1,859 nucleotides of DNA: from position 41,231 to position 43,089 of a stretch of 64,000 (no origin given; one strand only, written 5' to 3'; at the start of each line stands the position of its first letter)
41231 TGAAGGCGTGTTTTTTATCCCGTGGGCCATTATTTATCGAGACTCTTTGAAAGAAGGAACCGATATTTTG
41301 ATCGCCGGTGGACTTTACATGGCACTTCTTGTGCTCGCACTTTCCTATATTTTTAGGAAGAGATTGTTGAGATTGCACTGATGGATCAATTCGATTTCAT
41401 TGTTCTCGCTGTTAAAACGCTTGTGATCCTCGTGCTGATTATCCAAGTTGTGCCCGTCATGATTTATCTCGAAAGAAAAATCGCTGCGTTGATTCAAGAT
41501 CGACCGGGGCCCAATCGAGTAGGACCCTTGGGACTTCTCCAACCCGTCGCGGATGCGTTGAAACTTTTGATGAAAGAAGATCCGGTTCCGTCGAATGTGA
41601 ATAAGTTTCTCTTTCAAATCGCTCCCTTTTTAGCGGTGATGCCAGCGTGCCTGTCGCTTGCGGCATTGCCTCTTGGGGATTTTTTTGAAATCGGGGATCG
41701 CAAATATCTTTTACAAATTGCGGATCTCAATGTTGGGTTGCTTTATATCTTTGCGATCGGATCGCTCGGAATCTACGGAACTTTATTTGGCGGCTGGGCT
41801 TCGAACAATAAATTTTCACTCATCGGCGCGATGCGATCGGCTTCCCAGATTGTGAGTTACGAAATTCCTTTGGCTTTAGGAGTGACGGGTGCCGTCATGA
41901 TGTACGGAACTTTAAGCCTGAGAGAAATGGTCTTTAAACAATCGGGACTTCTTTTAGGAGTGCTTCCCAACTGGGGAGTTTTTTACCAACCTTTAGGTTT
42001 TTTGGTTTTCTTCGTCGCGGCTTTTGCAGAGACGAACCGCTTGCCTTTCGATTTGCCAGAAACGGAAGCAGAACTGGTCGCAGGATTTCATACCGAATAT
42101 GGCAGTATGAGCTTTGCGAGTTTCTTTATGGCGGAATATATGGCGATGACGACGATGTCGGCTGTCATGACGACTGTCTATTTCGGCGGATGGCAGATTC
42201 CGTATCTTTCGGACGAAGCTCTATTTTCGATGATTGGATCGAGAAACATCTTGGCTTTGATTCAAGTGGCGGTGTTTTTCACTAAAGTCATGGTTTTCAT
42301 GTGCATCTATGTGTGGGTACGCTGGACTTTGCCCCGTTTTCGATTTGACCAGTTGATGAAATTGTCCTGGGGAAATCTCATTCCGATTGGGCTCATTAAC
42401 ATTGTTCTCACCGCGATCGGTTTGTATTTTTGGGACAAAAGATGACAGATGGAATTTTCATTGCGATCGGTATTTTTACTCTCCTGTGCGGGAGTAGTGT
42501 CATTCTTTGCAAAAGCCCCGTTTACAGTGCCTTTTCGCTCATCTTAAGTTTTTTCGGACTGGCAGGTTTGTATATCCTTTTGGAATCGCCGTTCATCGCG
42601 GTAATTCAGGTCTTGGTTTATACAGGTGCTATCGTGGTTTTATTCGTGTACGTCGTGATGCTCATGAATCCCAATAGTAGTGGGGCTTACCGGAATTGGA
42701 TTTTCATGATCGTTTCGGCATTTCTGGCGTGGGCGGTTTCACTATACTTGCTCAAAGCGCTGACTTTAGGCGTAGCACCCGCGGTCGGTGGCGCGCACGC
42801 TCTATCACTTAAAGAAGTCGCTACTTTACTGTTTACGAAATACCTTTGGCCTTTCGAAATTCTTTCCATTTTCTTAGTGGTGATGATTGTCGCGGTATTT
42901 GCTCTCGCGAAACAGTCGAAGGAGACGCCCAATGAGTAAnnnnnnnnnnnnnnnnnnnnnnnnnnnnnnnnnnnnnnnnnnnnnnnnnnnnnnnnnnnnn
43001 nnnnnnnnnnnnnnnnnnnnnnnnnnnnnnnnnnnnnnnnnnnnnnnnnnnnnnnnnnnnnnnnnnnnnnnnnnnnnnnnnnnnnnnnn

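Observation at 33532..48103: Two diverged, back-to-back copies of the complex-I membrane arm only (nuoAHJKLMN x2), with no nuoB/C/D/I/E/F/G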

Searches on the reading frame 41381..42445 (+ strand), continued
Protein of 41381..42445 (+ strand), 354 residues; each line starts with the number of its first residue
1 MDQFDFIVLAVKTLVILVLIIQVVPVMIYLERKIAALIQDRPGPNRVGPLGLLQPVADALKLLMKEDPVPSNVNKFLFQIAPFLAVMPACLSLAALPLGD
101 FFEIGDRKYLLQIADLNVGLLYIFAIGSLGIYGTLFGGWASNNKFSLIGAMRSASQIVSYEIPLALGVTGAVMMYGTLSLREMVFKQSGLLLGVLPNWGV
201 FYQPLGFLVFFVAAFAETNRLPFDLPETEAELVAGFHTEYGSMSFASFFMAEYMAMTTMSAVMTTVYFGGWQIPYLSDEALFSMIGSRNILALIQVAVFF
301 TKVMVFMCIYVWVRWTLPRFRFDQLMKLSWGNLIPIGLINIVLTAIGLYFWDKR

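Call 47: find_encoding_contigs(protein=P0241, flank=10000, max_places=2)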
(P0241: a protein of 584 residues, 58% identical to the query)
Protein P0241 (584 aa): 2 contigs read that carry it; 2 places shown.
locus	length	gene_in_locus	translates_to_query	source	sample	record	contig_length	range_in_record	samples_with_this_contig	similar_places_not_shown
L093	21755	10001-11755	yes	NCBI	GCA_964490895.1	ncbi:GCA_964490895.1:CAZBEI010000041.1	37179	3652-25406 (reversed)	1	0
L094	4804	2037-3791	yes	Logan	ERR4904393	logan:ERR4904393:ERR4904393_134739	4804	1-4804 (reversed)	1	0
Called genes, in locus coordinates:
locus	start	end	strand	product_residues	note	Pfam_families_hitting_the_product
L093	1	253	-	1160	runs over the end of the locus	PF17757:UvrB_inter, PF02559:CarD_TRCF_RID, PF00270:DEAD, PF04851:ResIII, PF00271:Helicase_C, PF22590:Cas3-like_C_2 (weak), PF03461:TRCF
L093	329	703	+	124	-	-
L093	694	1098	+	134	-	PF01058:Oxidored_q6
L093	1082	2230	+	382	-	PF00346:Complex1_49kDa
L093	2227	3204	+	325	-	PF00146:NADHdh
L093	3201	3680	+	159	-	PF13183:Fer4_8 (faint), PF13534:Fer4_17 (faint), PF12837:Fer4_6 (faint), PF13237:Fer4_10 (faint), PF14697:Fer4_21 (faint), PF00037:Fer4 (faint), PF12838:Fer4_7, PF13187:Fer4_9 (weak), +1 more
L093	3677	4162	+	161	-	PF00499:Oxidored_q3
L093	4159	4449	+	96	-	PF00420:Oxidored_q2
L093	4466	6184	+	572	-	-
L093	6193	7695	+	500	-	PF00361:Proton_antipo_M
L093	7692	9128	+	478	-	PF00361:Proton_antipo_M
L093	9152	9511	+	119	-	PF00507:Oxidored_q4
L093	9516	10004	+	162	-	PF01058:Oxidored_q6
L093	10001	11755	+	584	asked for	PF00329:Complex1_30kDa, PF00346:Complex1_49kDa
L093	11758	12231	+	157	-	PF01257:2Fe-2S_thioredx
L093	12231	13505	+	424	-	PF01512:Complex1_51K, PF10531:SLBB, PF22461:SLBB_2, PF10589:NADH_4Fe-4S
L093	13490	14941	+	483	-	PF00111:Fer2, PF13510:Fer2_4, PF10588:NADH-G_4Fe-4S_3, PF22117:Fer4_Nqo3, PF04879:Molybdop_Fe4S4, PF22151:Fer4_NDSU1 (weak), PF00384:Molybdopterin (weak)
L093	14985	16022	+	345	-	PF00146:NADHdh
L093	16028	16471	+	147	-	PF13183:Fer4_8 (faint), PF13534:Fer4_17 (faint), PF14697:Fer4_21 (faint), PF12838:Fer4_7 (weak), PF13187:Fer4_9 (weak), PF13484:Fer4_16 (faint), PF00037:Fer4 (weak)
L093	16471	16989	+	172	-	PF00499:Oxidored_q3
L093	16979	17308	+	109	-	PF00420:Oxidored_q2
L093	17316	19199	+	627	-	PF00662:Proton_antipo_N, PF00361:Proton_antipo_M, PF01010:Proton_antipo_C (faint)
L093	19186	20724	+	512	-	PF00361:Proton_antipo_M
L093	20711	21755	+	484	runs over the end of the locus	PF00361:Proton_antipo_M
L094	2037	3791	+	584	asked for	PF00329:Complex1_30kDa, PF00346:Complex1_49kDa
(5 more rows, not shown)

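Call 48: find_encoding_contigs(protein=P0277, flank=10000, max_places=3)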
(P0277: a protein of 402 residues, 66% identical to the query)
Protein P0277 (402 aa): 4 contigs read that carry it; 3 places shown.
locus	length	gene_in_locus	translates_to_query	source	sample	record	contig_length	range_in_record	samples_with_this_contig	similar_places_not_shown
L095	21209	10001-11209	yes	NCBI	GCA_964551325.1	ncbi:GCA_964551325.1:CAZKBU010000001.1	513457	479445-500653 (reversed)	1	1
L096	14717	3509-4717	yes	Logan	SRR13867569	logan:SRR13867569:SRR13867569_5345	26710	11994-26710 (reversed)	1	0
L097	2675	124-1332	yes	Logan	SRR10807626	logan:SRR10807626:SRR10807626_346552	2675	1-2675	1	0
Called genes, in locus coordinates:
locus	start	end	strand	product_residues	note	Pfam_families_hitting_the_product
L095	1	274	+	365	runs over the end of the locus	PF00346:Complex1_49kDa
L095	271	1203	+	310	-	PF00146:NADHdh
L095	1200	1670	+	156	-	PF13183:Fer4_8 (faint), PF13534:Fer4_17 (faint), PF14697:Fer4_21 (faint), PF12797:Fer4_2 (faint), PF13187:Fer4_9, PF13237:Fer4_10, PF00037:Fer4 (weak), PF12838:Fer4_7, +4 more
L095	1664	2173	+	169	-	-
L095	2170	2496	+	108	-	-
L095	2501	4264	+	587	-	-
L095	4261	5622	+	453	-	-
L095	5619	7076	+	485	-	-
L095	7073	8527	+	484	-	-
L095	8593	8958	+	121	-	PF00507:Oxidored_q4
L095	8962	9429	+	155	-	PF01058:Oxidored_q6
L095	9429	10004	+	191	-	PF00329:Complex1_30kDa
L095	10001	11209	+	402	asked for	PF00346:Complex1_49kDa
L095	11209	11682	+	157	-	PF01257:2Fe-2S_thioredx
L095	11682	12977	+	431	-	PF01512:Complex1_51K, PF10531:SLBB, PF22461:SLBB_2, PF10589:NADH_4Fe-4S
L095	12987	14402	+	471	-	PF00111:Fer2 (weak), PF13510:Fer2_4, PF10588:NADH-G_4Fe-4S_3, PF00384:Molybdopterin (faint), PF22117:Fer4_Nqo3, PF04879:Molybdop_Fe4S4 (weak)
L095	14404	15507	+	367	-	PF00146:NADHdh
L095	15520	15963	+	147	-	PF13183:Fer4_8 (faint), PF13534:Fer4_17 (faint), PF14697:Fer4_21 (faint), PF12838:Fer4_7 (weak), PF13187:Fer4_9 (weak), PF13484:Fer4_16 (faint), PF00037:Fer4 (weak)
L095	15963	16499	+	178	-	PF00499:Oxidored_q3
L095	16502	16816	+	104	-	PF00420:Oxidored_q2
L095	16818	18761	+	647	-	PF00662:Proton_antipo_N, PF00361:Proton_antipo_M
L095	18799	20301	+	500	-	PF00361:Proton_antipo_M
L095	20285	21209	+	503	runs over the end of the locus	PF00361:Proton_antipo_M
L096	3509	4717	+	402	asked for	PF00346:Complex1_49kDa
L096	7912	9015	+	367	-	PF00146:NADHdh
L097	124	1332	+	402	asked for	PF00346:Complex1_49kDa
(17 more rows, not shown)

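Call 59: find_related_loci(query=A3, collection=metagenome_contigs, flank=10000)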
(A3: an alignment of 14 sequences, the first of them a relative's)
Query A3 (571 aa) in metagenome_contigs; peptide patterns used: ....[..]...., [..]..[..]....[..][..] (x = any residue, [..] = any of these).
600 stretches matched a pattern (row limit reached: there are more); 507 encode a relative of the query (tblastn E <= 1e-3); the best 80 are kept; 80 distinct loci.
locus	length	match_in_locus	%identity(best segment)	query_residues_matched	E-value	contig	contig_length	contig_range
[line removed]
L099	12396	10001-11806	66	2-571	0e+0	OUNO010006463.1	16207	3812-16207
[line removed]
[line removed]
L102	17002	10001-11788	67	4-571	0e+0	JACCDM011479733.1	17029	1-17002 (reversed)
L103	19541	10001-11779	65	2-571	0e+0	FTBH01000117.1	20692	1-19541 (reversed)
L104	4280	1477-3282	63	3-571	0e+0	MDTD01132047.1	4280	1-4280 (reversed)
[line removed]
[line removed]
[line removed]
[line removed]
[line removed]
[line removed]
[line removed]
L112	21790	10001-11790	76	4-571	0e+0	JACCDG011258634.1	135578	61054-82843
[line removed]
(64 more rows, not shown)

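Call 65: search_protein_families(library=pfam, proteins=[L160:8163-8636:+, L160:8661-9287:+, L160:9298-9918:+, L160:9920-11662:+, L160:11682-12182:+, L160:12183-12770:-, L160:13387-14427:-, L160:14434-17196:-, L160:6624-8063:-, L160:5708-6541:-], max_evalue=0.001)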
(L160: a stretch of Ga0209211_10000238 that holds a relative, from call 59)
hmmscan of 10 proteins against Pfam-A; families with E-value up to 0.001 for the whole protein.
L160:8163-8636:+ (157 aa): 1 family
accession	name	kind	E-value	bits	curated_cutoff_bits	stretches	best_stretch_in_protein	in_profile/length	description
PF25014.1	NET2A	-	0.00031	21.1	33.1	1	82-141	117-176/235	NET2A-like domain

L160:8661-9287:+ (208 aa): 0 families

L160:9298-9918:+ (206 aa): 1 family
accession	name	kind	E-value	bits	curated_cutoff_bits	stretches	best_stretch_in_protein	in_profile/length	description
PF01058.29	Oxidored_q6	-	1.7e-25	89.6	27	1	38-148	3-128/128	NADH ubiquinone oxidoreductase, 20 Kd subunit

L160:9920-11662:+ (580 aa): 2 families
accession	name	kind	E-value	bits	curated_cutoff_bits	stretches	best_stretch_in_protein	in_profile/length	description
PF00346.24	Complex1_49kDa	-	8.7e-106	353.4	24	1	310-580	1-271/271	Respiratory-chain NADH dehydrogenase, 49 Kd subunit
PF00329.25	Complex1_30kDa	-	3e-40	138.1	22.5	1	42-162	5-123/124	Respiratory-chain NADH dehydrogenase, 30 Kd subunit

L160:11682-12182:+ (166 aa): 8 families
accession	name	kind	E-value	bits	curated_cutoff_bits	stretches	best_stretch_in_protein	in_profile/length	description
PF00037.32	Fer4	-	1.8e-08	34.3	21.1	1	115-136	3-24/24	4Fe-4S binding domain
PF13187.11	Fer4_9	-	5.4e-07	30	27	1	72-135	1-52/52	4Fe-4S dicluster domain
PF12838.12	Fer4_7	-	6.8e-07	30.1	27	1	72-134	1-52/52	4Fe-4S dicluster domain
PF14697.11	Fer4_21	-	8.3e-07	29.5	35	1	70-89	38-58/59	4Fe-4S dicluster domain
PF13484.11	Fer4_16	-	1.4e-06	29.4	30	0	119-142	1-23/66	4Fe-4S double cluster binding domain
PF13534.11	Fer4_17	-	2.3e-06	28.5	22.2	0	46-86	18-59/61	4Fe-4S dicluster domain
PF13183.11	Fer4_8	-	5.1e-05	24.2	27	0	59-86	46-67/68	4Fe-4S dicluster domain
PF25160.1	LdpA_Fe-S-bd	-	0.00061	20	27.6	0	115-137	23-45/49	LdpA Fe-S cluster-binding domain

L160:12183-12770:- (195 aa): 2 families
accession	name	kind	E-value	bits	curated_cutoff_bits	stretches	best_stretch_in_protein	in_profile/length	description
PF00210.30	Ferritin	-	2.2e-32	112.4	24.5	1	49-185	1-142/142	Ferritin-like domain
PF02915.23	Rubrerythrin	-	0.00017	22.4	22.8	1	52-174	3-132/137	Rubrerythrin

L160:13387-14427:- (346 aa): 2 families
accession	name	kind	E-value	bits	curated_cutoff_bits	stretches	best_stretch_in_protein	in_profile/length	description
PF00198.28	2-oxoacid_dh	-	5.1e-69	232.7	23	1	110-336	6-228/232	2-oxoacid dehydrogenases acyltransferase (catalytic domain)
PF00364.28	Biotin_lipoyl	-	3.1e-15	56.2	22.1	1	6-75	3-72/73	Biotin-requiring enzyme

L160:14434-17196:- (920 aa): 3 families
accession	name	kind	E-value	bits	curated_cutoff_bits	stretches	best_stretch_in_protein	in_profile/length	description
PF00676.26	E1_dh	-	4.2e-45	154.4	22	1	191-503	7-293/300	Dehydrogenase E1 component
PF02779.29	Transket_pyr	-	1.1e-38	133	27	1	592-774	12-173/174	Transketolase, pyrimidine binding domain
PF16870.10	OxoGdeHyase_C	-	1.6e-27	96.5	27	1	780-916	2-151/151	2-oxoglutarate dehydrogenase C-terminal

L160:6624-8063:- (479 aa): 2 families
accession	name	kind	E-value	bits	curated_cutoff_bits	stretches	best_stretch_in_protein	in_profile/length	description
PF00206.25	Lyase_1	-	9.5e-106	354.1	27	1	30-359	2-312/312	Lyase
PF10415.14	FumaraseC_C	-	6.4e-20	71.8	32.5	1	425-478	1-54/54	Fumarase C C-terminus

L160:5708-6541:- (277 aa): 1 family
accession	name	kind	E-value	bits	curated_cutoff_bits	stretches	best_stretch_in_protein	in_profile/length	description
PF02673.24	BacA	-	1.3e-68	231.9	33.4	1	6-267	1-257/257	Bacitracin resistance protein BacA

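Call 68: find_encoding_contigs(protein=P0252, flank=10000, max_places=3)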
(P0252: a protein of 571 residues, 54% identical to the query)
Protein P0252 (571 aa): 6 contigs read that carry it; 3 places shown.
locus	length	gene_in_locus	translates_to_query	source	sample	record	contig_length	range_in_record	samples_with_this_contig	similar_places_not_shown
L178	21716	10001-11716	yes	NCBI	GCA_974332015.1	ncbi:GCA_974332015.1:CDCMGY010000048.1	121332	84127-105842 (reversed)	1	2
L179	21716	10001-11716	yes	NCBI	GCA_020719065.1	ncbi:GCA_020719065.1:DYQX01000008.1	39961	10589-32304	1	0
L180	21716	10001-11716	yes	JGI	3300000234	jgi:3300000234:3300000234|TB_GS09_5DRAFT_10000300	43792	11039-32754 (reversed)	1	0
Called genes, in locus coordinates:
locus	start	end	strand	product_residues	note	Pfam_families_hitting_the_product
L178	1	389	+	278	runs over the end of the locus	PF01048:PNP_UDP_1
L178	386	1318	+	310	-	PF01795:Methyltransf_5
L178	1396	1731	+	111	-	-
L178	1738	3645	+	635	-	PF03717:PBP_dimer, PF00905:Transpeptidase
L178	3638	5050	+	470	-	PF08245:Mur_ligase_M, PF02875:Mur_ligase_C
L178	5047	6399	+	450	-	PF08245:Mur_ligase_M, PF02875:Mur_ligase_C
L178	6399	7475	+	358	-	PF10555:MraY_sig1 (weak), PF00953:Glycos_transf_4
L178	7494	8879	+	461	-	PF21799:MurD-like_N, PF08245:Mur_ligase_M, PF02875:Mur_ligase_C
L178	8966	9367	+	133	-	PF00507:Oxidored_q4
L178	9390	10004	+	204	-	PF01058:Oxidored_q6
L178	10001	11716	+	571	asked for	PF00329:Complex1_30kDa, PF00346:Complex1_49kDa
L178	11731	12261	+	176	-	PF01257:2Fe-2S_thioredx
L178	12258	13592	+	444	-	PF01512:Complex1_51K, PF10531:SLBB, PF22461:SLBB_2, PF10589:NADH_4Fe-4S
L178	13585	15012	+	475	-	PF00111:Fer2 (weak), PF13510:Fer2_4, PF10588:NADH-G_4Fe-4S_3, PF22117:Fer4_Nqo3, PF04879:Molybdop_Fe4S4 (weak), PF22151:Fer4_NDSU1 (weak), PF00384:Molybdopterin (faint)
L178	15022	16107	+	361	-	PF00146:NADHdh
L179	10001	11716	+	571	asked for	PF00329:Complex1_30kDa, PF00346:Complex1_49kDa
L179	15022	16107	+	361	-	PF00146:NADHdh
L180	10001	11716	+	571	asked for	PF00329:Complex1_30kDa, PF00346:Complex1_49kDa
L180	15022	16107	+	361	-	PF00146:NADHdh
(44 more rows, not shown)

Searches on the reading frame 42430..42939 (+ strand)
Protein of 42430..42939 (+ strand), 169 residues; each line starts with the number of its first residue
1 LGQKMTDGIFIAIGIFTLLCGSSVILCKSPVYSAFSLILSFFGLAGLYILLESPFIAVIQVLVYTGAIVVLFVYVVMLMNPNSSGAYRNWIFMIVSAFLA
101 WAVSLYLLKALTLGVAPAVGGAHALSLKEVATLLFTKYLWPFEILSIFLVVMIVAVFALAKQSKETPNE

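Call 4: search_protein_families(library=pfam, proteins=[window:42430-42939:+])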
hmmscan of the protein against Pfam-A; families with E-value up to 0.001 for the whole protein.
window:42430-42939:+ (169 aa): 1 family
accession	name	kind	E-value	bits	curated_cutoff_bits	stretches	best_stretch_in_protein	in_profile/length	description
PF00499.25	Oxidored_q3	-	1.2e-31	109.9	33.2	1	23-158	4-145/146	NADH-ubiquinone/plastoquinone oxidoreductase chain 6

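Call 10: search_protein_families(library=ncbifam, proteins=[window:42430-42939:+])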
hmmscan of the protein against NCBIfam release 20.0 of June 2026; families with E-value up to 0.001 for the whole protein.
window:42430-42939:+ (169 aa): 13 families
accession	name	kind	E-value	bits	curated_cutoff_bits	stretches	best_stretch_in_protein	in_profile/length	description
NF005165.0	PRK06638.1-5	equivalog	2.1e-25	89.3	192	1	10-165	23-186/282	NADH-quinone oxidoreductase subunit J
NF005168.0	PRK06638.2-3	equivalog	2.6e-23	82.8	154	1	10-164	8-169/172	NADH-quinone oxidoreductase subunit J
NF005164.0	PRK06638.1-4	equivalog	5.2e-23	81.5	154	1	6-165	4-174/211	NADH-quinone oxidoreductase subunit J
NF005163.0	PRK06638.1-3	equivalog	2.1e-22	79.6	174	1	10-162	12-169/203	NADH-quinone oxidoreductase subunit J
NF005166.0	PRK06638.2-1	equivalog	9.5e-18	64.7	284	1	9-165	4-168/174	NADH-quinone oxidoreductase subunit J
NF005167.0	PRK06638.2-2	equivalog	5.1e-16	58.9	137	1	11-163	8-165/176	NADH-quinone oxidoreductase subunit J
NF005162.0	PRK06638.1-1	equivalog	1.2e-15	57.8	157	1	10-165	5-164/184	NADH-quinone oxidoreductase subunit J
NF005025.0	PRK06433.1-5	equivalog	1.5e-14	54.1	95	1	2-81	8-87/96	NADH dehydrogenase subunit J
NF005024.0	PRK06433.1-4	equivalog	2.8e-10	40.3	101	1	10-83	9-82/89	NADH dehydrogenase subunit J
NF005169.0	PRK06638.2-4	equivalog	4.9e-08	33.1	319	1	10-160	7-165/182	NADH-quinone oxidoreductase subunit J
NF005023.0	PRK06433.1-2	equivalog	9.9e-08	32.3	92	1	9-79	6-76/82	NADH dehydrogenase subunit J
NF040613.1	F420_dehyd_FpoJ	exception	0.00015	21.6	110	1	126-161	42-77/81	F420H2 dehydrogenase subunit FpoJ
NF005030.0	PRK06439.1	equivalog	0.00099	19.1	121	1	130-162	38-70/72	NADH dehydrogenase subunit J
